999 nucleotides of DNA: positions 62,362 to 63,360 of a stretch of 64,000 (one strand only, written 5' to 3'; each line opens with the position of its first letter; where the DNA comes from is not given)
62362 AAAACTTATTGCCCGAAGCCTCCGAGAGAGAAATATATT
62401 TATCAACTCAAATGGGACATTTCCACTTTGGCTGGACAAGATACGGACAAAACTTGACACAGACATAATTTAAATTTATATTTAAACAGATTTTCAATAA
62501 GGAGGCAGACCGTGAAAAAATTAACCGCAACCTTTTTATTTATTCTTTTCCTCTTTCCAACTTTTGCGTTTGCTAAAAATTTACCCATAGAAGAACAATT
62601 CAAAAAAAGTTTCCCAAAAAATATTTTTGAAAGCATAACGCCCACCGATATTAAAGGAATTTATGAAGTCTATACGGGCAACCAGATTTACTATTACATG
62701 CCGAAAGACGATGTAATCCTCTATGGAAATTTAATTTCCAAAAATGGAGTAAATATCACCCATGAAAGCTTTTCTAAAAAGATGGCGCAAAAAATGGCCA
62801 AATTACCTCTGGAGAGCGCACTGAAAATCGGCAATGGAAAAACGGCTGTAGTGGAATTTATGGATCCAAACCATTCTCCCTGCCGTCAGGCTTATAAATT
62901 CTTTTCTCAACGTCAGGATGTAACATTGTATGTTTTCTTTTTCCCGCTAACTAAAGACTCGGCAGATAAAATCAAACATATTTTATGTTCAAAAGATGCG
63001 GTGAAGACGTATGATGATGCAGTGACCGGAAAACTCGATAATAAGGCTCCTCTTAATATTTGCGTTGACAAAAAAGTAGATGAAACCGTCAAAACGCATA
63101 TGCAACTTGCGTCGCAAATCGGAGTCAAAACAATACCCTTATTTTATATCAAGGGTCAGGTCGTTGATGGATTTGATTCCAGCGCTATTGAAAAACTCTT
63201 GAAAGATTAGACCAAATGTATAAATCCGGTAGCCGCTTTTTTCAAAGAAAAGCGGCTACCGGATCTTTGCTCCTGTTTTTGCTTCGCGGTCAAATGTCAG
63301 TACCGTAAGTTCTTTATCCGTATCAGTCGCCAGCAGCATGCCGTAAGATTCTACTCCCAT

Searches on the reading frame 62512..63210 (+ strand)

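Call 7: search_protein_families(library=pfam, proteins=[window:62512-63210:+])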
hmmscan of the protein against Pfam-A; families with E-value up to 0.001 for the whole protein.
window:62512-63210:+ (232 aa): 2 families
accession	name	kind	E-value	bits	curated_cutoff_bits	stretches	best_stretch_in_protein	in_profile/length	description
PF10411.14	DsbC_N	-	3e-13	49.6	25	1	19-83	3-69/70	Disulfide bond isomerase protein N-terminal domain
PF13098.12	Thioredoxin_2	-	1.6e-07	32.1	27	1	107-213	3-81/104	Thioredoxin-like domain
